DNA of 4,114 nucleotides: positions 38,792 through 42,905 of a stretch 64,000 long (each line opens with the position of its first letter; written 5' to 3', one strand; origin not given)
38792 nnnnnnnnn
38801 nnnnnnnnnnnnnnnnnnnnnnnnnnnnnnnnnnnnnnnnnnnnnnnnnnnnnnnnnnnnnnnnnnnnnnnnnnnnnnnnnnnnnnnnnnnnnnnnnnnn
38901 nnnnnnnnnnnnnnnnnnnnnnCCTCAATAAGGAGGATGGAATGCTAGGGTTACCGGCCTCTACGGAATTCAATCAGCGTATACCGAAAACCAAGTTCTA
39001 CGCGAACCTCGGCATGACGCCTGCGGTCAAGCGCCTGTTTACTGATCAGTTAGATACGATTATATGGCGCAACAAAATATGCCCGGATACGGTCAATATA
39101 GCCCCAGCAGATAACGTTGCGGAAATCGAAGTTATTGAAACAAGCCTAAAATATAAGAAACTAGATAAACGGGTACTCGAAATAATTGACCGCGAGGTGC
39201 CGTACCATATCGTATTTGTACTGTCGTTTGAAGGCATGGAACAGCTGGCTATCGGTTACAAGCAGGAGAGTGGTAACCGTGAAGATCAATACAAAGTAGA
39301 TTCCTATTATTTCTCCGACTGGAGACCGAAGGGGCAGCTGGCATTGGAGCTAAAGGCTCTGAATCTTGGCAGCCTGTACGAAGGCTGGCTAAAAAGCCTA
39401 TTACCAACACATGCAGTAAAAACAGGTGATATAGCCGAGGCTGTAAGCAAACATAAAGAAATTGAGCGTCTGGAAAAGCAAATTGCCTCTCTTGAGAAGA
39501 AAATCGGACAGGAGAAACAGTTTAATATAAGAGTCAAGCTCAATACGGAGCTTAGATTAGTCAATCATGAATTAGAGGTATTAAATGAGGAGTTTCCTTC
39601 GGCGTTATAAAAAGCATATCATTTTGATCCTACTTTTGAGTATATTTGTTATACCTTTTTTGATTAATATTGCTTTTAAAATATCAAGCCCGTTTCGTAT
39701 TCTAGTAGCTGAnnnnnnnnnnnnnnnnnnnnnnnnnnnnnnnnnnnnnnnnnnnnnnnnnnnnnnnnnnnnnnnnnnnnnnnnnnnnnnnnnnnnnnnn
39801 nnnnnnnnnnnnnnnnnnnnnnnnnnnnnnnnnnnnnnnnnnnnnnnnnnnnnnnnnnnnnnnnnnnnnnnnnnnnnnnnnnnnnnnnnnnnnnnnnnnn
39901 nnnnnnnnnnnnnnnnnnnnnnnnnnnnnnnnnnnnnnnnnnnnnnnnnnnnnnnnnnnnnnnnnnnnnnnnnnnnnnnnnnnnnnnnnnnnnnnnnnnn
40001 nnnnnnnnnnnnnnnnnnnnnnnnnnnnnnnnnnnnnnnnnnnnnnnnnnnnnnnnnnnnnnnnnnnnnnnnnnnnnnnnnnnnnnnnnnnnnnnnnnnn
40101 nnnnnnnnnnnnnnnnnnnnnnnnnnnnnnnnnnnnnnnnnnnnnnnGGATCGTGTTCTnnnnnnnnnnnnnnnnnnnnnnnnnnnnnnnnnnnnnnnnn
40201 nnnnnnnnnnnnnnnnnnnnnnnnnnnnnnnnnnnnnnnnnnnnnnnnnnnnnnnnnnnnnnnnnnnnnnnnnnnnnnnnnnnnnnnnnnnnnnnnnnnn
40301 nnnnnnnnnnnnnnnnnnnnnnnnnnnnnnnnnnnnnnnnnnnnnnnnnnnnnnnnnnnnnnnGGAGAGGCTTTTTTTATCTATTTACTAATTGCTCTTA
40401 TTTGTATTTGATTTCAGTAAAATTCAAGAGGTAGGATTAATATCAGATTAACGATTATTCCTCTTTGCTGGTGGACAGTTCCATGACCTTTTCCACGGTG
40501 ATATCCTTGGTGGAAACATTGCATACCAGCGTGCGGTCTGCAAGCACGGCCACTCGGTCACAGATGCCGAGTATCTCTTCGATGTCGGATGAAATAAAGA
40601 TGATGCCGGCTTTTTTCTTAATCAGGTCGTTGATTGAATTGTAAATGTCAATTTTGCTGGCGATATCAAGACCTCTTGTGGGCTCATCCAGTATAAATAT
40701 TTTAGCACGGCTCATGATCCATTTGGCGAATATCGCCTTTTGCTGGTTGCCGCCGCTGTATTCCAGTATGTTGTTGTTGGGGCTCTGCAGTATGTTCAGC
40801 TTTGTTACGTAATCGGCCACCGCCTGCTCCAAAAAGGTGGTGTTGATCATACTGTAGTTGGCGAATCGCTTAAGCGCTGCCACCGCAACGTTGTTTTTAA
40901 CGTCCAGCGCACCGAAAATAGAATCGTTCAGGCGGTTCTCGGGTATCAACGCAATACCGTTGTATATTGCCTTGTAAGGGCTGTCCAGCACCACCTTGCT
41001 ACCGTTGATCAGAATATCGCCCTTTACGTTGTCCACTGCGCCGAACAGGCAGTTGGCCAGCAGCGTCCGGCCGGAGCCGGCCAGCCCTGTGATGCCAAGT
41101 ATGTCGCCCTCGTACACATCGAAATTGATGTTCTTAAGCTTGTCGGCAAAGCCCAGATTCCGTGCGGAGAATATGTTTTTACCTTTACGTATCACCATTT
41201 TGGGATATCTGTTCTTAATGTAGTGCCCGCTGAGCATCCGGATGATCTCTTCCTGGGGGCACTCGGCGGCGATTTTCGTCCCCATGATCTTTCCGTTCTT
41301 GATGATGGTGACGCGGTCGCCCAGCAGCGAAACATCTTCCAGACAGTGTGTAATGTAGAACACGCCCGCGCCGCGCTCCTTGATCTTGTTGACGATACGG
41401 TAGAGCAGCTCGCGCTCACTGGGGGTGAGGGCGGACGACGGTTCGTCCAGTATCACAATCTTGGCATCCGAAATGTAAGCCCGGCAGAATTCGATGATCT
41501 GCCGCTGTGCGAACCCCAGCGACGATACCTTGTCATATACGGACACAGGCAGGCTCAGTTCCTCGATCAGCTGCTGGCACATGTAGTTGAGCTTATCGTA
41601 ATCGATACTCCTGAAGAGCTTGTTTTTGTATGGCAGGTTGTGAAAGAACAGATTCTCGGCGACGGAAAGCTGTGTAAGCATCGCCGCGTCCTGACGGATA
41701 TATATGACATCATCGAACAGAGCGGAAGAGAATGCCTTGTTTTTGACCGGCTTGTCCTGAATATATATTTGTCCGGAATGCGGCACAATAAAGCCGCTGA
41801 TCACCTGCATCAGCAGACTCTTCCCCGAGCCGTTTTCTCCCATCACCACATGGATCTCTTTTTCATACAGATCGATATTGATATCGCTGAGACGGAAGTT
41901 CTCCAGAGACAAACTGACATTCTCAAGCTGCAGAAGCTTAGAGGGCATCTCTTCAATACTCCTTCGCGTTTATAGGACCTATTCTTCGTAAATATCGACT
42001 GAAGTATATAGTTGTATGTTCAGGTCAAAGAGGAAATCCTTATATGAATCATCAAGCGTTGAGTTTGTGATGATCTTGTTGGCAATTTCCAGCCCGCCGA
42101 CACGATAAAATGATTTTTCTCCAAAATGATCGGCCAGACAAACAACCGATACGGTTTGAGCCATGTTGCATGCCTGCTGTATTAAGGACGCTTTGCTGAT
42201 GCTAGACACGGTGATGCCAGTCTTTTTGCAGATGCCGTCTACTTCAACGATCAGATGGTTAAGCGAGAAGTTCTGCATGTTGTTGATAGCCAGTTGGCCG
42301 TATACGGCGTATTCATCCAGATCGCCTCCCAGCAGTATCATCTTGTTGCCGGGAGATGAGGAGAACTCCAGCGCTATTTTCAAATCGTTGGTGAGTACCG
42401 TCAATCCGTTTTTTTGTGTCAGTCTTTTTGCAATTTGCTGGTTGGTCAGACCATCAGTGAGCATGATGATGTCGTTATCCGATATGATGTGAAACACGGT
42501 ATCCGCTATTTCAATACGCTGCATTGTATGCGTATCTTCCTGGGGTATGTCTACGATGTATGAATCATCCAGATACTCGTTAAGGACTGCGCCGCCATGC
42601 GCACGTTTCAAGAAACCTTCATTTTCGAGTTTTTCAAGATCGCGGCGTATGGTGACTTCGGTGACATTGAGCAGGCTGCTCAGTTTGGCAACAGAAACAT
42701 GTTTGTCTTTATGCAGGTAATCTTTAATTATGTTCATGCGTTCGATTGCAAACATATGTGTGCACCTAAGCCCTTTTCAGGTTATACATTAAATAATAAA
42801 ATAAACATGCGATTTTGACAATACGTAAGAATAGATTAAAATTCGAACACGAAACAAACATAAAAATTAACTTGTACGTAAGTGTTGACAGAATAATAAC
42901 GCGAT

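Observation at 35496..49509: Exact 13-nt repeat of the tmRNA 3' end 14 kb downstream, followed by an orphan terminator: candidate ssrA-integrated composite island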

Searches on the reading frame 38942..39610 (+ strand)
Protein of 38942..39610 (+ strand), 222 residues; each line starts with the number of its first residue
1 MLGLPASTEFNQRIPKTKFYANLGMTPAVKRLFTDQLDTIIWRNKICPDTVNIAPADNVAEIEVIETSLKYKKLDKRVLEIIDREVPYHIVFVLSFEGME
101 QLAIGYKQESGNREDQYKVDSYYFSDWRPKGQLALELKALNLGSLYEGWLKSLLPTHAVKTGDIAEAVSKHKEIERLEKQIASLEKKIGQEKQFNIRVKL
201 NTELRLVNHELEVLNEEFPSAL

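Call 7: search_protein_families(library=pfam, proteins=[window:38942-39610:+])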
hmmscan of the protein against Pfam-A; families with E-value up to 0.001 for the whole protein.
window:38942-39610:+ (222 aa): 1 family
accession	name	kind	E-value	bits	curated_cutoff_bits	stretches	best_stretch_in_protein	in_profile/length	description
PF14335.11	DUF4391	-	6.8e-59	200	29.9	1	2-211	1-232/232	Domain of unknown function (DUF4391)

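Call 9: search_protein_families(library=padloc, proteins=[window:38942-39610:+], max_evalue=0.01)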
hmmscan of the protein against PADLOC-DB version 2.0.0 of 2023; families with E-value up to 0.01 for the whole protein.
window:38942-39610:+ (222 aa): 0 families

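Call 74: find_related_loci(query=window:38942-39607:+, collection=metagenome_contigs, flank=10000)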
Query window:38942-39607:+ (222 aa) in metagenome_contigs; peptide patterns used: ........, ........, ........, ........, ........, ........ (x = any residue, [..] = any of these).
90 stretches matched a pattern; 3 encode a relative of the query (tblastn E <= 1e-3); 3 distinct loci.
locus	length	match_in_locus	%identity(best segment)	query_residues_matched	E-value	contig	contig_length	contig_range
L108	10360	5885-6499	43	2-205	1e-55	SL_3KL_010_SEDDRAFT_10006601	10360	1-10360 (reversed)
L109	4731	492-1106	44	2-205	3e-53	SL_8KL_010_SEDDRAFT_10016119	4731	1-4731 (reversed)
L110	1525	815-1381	42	2-187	3e-44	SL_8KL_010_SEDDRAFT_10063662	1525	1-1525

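Call 77: search_protein_families(library=padloc, proteins=[L108:2629-5889:+, L108:5858-6532:+, L108:6549-8420:+, L108:1731-2609:+, L108:664-1512:+], max_evalue=0.001)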
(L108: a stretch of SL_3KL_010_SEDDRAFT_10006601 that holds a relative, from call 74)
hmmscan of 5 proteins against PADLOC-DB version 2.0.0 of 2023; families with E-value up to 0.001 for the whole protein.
L108:2629-5889:+ (1086 aa): 38 families (the best 25 are shown)
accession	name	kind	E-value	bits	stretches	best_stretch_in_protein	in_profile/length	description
PDLC01075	C3a139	-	1.4e-130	435.3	1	2-1079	3-947/948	HKD+Snf2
PDLC02621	DrmD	-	4.4e-33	112.6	1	565-843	388-639/1040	DrmD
PDLC02623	DrmD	-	3.1e-28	96.1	1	683-873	508-667/1040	DrmD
PDLC02619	DrmD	-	4.9e-26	89.1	2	685-836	390-542/872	DrmD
PDLC02500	BrxHI|BrxHII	-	3.3e-23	80.2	1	776-840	522-585/933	BrxHI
PDLC03830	ZacC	-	9.1e-23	78.8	2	350-406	239-292/1019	-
PDLC00659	HmaA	-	4.7e-21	72.4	1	582-840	378-622/1176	SNF2 helicase / DEAD-box helicase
PDLC02193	PLD_Helicase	-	9e-21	71.7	1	668-889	653-861/905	-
PDLC02843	DpdE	-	3.8e-20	69.5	2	269-406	179-301/1091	DpdE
PDLC04556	PDC-M27C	-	5e-20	69.4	3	251-317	40-109/892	-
PDLC02840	DpdE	-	6.2e-18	62.5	2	269-405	180-305/1091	DpdE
PDLC02572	DrmA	-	1.3e-17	61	1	578-831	398-625/1043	DrmA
PDLC02632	DrmD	-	5.4e-17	59.5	2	771-834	568-631/662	DrmD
PDLC02504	BrxHI|BrxHII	-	8.3e-16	55.1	1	569-844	366-597/971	BrxHII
PDLC02633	DrmD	-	1.6e-15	54.2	1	777-841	578-642/839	DrmD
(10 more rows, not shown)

L108:5858-6532:+ (224 aa): 0 families

L108:6549-8420:+ (623 aa): 30 families (the best 25 are shown)
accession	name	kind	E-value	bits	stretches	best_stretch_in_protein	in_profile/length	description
PDLC03634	MTase_III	-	7.5e-242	802.6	1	1-623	2-621/621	Type III methyltransferase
PDLC03641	MTase_III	-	1.6e-127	424.8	1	15-505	18-505/657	Type III methyltransferase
PDLC03637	MTase_III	-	1.4e-121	404.7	1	8-499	43-506/513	Type III methyltransferase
PDLC03644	MTase_III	-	1.3e-107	358.8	1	64-449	4-383/542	Type III methyltransferase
PDLC03640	MTase_III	-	1e-76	256.7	2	98-255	43-199/654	Type III methyltransferase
PDLC03636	MTase_III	-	1.3e-66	223.6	2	172-451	91-397/575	Type III methyltransferase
PDLC03642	MTase_III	-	2.3e-63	212.7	1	60-446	42-396/528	Type III methyltransferase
PDLC03639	MTase_III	-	5.3e-52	175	2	97-329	86-291/639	Type III methyltransferase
PDLC03635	MTase_III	-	1.3e-45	154.3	2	170-443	260-556/708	Type III methyltransferase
PDLC03646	MTase_III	-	3.2e-44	149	3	307-544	685-910/1057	Type III methyltransferase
PDLC03643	MTase_III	-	9.1e-41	138.4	1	181-450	1-269/465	Type III methyltransferase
PDLC03638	MTase_III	-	7.1e-39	131.8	2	174-449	428-667/816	Type III methyltransferase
PDLC03354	MTase_II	-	4.3e-37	126.1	1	57-433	20-362/425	Type II methyltransferase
PDLC03300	MTase_II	-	4.5e-26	89.6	2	96-260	9-168/302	Type II methyltransferase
PDLC03278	MTase_II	-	4.7e-25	86.8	2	173-267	42-134/390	Type II methyltransferase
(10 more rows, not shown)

L108:1731-2609:+ (292 aa): 5 families
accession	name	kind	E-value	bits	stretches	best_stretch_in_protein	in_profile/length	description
PDLC04819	PDC-S02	-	5e-41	139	1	115-287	158-328/334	-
PDLC04815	PDC-S02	-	2.8e-28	97.3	1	120-286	173-339/346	-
PDLC04796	PDC-S02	-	9.4e-13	45.8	1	110-266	203-358/390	-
PDLC04806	PDC-S02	-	8e-11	39.8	1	142-275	175-310/324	-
PDLC03657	mREase_IV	-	5.3e-09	33.8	1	119-266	139-292/317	Type IV methyl-directed restriction enzyme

L108:664-1512:+ (282 aa): 10 families
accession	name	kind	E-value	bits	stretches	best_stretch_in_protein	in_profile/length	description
PDLC05008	PDC-S36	-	3.5e-105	349.7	1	3-281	5-278/280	-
PDLC04021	PD-T4-1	-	2.8e-25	87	1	132-279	221-374/383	-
PDLC04022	PD-T4-1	-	2.7e-19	67.4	1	128-252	51-177/216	-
PDLC03964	TmtA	-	2.6e-15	53.6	1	142-257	1390-1506/1538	-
PDLC03966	TmtA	-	1.1e-12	44.6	1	137-261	1501-1622/1655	-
PDLC03965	TmtA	-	1.2e-10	38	1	148-256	1228-1325/1370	-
PDLC03972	TmtA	-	8.9e-10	35.3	1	156-261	1180-1279/1302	-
PDLC03432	REase_II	-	6.4e-05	20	1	159-253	307-412/462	Type II restriction enzyme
PDLC03969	TmtA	-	7e-05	18.5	1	155-251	1384-1470/1563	-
PDLC03970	TmtA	-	8.6e-05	18.6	1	202-266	1463-1528/1552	-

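Call 79: find_homologous_proteins(query=window:38942-39610:+, max_evalue=1e-40)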
Query window:38942-39610:+ (222 aa): 117 proteins with E <= 1e-40 among 561 candidates.
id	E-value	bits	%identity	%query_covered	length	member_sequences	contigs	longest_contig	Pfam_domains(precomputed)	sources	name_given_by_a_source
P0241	1.2e-141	488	100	100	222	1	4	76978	PF14335.12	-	-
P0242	7.5e-98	344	75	92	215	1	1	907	PF14335.12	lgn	-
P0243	3.3e-96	339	70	95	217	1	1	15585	PF14335.12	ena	-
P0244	1.3e-75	272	60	92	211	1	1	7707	PF14335.12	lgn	-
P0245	2.4e-74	268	60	95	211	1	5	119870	PF14335.12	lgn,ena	-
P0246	2.8e-74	267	61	92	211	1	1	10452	PF14335.12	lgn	-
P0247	7.5e-72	259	59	95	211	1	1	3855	PF14335.12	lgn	-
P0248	2.5e-61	225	50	96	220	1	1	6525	PF14335.12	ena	-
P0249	1.1e-60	223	51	92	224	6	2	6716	PF14335.12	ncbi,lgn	-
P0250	1.0e-59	220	51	92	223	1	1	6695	PF14335.12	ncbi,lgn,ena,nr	ncbi:MAG: DUF4391 domain-containing protein [Methanogenium sp.]|nr:DUF4391 domain-containing protein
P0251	1.6e-59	219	46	99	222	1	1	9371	PF14335.12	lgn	-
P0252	5.7e-59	217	48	98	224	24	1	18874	PF14335.12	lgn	-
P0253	9.6e-59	217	48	99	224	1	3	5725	PF14335.12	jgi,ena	-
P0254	1.2e-58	216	47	98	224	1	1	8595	PF14335.12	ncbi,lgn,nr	ncbi:MAG: DUF4391 domain-containing protein [Acidobacteria bacterium]|nr:DUF4391 domain-containing p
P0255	1.3e-58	216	47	99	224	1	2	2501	PF14335.12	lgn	-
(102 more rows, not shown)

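Call 80: find_encoding_contigs(protein=P0243, flank=10000, max_places=3)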
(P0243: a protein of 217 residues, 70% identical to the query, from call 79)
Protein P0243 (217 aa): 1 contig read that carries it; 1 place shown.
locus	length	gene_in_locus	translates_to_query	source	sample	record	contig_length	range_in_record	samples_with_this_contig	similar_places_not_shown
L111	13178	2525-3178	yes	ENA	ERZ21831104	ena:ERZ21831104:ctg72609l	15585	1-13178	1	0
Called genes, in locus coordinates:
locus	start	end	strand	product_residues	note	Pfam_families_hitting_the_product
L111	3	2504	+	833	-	?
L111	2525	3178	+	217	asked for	PF14335:DUF4391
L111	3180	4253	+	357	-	PF14082:SduA_C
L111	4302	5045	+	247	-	-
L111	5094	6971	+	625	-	PF01555:N6_N4_Mtase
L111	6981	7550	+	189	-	PF00156:Pribosyltran (weak)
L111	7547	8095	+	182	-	-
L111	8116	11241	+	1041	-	PF04851:ResIII, PF00270:DEAD (faint), PF19778:RE_endonuc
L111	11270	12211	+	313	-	PF03235:GmrSD_N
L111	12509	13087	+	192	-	-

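Call 81: find_encoding_contigs(protein=P0245, flank=10000, max_places=3)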
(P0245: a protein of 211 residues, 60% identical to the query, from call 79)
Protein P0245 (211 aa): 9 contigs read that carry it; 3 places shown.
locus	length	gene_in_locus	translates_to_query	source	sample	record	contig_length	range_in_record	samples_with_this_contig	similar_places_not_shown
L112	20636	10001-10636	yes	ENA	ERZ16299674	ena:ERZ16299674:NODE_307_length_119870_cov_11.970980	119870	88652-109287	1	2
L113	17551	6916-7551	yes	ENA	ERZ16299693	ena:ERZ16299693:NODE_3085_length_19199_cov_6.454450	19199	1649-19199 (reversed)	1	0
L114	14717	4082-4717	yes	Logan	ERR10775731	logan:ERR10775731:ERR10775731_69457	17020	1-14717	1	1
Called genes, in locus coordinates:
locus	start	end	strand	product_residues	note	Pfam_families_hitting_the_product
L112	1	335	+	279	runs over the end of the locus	PF19478:TrbL_2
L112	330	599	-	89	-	-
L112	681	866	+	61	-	-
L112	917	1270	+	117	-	PF12666:PrgI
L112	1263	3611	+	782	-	PF19044:P-loop_TraG (faint)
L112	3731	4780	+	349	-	PF14175:YaaC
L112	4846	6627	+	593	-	PF00877:NLPC_P60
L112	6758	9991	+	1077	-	PF00176:SNF2-rel_dom, PF00270:DEAD (faint), PF04851:ResIII (weak), PF00271:Helicase_C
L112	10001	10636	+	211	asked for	PF14335:DUF4391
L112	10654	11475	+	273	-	PF01582:TIR, PF13676:TIR_2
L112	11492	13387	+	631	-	PF01555:N6_N4_Mtase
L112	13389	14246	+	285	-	PF14355:Abi_C (weak)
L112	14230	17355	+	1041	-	PF04851:ResIII, PF19778:RE_endonuc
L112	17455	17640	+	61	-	-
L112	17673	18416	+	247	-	-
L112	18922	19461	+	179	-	-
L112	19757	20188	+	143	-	-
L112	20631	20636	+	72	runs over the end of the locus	PF12728:HTH_17 (weak)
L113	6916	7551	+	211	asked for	PF14335:DUF4391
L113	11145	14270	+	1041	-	PF04851:ResIII, PF19778:RE_endonuc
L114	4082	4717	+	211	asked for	PF14335:DUF4391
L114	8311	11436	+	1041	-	PF04851:ResIII, PF19778:RE_endonuc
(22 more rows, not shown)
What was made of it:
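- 35509..40335 (+): Strain-variable, degraded defence island: HKD+Snf2 helicase 35662-38922, DUF4391 38942-39610, C-terminal stub of a type III methyltransferase 39713-40147, 67-aa fusion ORF 40160-40363. Intact relatives carry a Mod of 623-631 aa; two of the three also show a Res of 1041 aa, and the third contig ends before that position (calls 77, 80, 81).
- On Snf2-DUF4391-type III R-M-like defence system: Intact L108, L111 and L112 carry Mod of 623-631 aa; L111 and L112 also carry Res of 1041 aa, while the L108 contig ends before that position (calls 77, 80, 81).
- Intact relatives of the system have a full Mod and, where the contig reaches that far, a Res; one sits inside a conjugative element (calls 77, 80, 81).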

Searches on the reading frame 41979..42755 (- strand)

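Call 7: search_protein_families(library=pfam, proteins=[window:41979-42755:-])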
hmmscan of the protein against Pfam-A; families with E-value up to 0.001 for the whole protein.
window:41979-42755:- (258 aa): 5 families
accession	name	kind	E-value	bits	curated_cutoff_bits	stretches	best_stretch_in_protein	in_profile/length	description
PF00455.28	DeoRC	-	6.6e-30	104.6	31.8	1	76-231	2-159/160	DeoR C terminal sensor domain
PF08220.18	HTH_DeoR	-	2.5e-17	62.8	21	1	6-60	1-55/57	DeoR-like helix-turn-helix domain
PF08279.18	HTH_11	-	3.8e-07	30.3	25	1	12-48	8-44/55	HTH domain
PF08280.17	HTH_Mga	-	0.00049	20.5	23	0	13-44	13-44/59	M protein trans-acting positive regulator (MGA) HTH domain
PF00392.27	GntR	-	0.00095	19.2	27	0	8-57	12-62/64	Bacterial regulatory proteins, gntR family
